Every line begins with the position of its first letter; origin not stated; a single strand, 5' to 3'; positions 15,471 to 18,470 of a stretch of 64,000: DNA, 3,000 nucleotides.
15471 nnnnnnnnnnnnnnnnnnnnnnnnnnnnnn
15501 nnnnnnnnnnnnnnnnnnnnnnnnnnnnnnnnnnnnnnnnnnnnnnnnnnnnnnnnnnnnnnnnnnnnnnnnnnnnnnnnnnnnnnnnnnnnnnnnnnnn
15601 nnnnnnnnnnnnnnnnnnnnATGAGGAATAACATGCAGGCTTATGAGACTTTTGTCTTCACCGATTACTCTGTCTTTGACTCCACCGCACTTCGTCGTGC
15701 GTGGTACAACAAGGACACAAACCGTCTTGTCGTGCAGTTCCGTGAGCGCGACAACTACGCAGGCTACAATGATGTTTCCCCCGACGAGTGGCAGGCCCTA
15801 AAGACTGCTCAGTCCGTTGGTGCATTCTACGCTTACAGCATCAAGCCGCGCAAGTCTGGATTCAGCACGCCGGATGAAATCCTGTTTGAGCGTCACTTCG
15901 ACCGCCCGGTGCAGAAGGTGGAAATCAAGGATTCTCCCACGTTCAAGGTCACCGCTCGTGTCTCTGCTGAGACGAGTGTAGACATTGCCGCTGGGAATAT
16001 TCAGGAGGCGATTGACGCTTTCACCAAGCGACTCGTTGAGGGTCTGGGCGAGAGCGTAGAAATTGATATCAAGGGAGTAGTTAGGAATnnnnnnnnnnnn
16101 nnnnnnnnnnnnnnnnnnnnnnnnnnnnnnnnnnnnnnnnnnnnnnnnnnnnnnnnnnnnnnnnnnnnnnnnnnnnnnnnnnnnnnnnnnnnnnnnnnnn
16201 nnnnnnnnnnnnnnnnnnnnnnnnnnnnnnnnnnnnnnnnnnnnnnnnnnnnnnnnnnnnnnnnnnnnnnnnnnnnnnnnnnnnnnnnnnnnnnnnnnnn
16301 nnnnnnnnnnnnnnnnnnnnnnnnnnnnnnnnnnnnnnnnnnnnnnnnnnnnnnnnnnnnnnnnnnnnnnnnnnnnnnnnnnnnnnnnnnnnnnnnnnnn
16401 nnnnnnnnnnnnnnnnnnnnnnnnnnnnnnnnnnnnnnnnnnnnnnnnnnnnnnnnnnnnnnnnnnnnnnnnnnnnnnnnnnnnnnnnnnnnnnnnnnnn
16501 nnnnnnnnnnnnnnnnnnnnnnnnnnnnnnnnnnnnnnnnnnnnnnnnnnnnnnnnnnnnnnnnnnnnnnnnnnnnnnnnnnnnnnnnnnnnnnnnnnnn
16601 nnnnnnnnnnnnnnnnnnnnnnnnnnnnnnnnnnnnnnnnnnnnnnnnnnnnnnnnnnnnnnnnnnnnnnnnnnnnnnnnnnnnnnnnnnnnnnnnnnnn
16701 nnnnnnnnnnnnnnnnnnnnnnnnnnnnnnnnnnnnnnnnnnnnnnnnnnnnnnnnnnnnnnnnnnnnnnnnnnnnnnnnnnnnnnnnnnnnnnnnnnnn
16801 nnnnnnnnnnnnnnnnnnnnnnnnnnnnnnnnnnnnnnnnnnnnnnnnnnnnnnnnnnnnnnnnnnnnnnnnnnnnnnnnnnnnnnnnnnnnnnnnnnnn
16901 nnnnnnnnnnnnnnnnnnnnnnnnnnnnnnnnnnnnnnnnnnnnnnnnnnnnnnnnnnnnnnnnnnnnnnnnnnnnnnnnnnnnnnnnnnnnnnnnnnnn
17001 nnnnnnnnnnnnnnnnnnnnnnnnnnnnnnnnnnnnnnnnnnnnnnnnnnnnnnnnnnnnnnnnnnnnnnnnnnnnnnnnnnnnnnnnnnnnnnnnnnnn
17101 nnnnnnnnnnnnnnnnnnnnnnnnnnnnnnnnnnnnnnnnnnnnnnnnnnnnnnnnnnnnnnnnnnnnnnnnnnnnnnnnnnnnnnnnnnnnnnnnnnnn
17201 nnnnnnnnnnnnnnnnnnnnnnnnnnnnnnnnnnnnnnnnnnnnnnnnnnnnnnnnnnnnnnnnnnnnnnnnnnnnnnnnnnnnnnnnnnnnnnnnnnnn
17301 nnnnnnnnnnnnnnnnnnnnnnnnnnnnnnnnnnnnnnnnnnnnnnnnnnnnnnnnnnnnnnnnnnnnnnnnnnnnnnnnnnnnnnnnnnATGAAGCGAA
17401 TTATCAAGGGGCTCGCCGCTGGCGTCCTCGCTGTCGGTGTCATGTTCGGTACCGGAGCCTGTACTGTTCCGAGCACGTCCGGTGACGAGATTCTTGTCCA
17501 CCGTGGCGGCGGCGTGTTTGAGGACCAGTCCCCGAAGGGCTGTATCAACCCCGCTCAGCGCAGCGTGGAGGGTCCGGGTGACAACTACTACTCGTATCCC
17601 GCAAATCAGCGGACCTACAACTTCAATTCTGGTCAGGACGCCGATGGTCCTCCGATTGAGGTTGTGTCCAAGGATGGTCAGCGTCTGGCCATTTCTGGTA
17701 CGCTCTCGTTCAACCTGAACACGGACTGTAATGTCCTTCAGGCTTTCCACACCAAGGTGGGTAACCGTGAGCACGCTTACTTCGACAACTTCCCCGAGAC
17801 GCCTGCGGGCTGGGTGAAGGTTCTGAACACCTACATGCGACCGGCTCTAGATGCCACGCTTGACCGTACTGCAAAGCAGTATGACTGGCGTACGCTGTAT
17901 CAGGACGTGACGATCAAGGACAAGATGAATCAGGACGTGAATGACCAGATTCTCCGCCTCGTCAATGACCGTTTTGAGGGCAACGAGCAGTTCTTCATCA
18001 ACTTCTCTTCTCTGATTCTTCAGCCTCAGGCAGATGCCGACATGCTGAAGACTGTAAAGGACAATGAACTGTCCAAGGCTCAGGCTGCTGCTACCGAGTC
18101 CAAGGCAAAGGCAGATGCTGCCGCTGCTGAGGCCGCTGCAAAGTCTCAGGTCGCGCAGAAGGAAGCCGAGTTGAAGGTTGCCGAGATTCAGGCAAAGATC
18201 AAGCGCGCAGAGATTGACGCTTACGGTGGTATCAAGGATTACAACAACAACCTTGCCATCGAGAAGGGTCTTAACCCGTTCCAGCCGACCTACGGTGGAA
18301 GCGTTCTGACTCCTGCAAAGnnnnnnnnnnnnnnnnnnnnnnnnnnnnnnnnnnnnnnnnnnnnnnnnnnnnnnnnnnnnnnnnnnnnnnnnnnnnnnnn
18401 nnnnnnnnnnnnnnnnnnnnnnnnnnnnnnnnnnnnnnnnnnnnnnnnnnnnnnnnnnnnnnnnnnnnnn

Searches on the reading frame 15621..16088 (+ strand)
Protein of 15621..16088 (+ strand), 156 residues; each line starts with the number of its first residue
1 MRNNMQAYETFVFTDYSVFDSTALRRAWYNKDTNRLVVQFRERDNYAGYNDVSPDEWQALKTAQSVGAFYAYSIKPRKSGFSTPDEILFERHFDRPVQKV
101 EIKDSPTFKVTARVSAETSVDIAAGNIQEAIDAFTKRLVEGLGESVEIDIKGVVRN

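Call 92: search_protein_families(library=pfam, proteins=[window:15621-16088:+], max_evalue=0.001)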
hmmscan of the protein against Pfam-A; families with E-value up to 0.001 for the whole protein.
window:15621-16088:+ (156 aa): 1 family
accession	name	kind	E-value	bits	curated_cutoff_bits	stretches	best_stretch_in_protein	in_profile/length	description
PF13619.11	KTSC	-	2.8e-11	43.4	25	1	21-77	2-57/58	KTSC domain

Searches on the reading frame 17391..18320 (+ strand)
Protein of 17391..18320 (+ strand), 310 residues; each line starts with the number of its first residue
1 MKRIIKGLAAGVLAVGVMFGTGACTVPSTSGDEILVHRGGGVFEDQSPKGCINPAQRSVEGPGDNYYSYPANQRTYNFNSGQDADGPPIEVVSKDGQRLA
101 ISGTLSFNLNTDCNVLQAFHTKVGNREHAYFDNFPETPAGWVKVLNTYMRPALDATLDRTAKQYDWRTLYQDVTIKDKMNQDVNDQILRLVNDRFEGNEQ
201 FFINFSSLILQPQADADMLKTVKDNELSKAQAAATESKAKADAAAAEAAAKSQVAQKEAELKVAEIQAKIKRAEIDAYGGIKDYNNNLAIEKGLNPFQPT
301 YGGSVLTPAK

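Call 92: search_protein_families(library=pfam, proteins=[window:17391-18320:+], max_evalue=0.001)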
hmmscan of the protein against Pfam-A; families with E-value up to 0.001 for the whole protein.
window:17391-18320:+ (310 aa): 1 family
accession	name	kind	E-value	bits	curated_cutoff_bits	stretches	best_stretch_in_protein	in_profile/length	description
PF01145.31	Band_7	-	3.5e-07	30.9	23.6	1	40-243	14-176/176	SPFH domain / Band 7 family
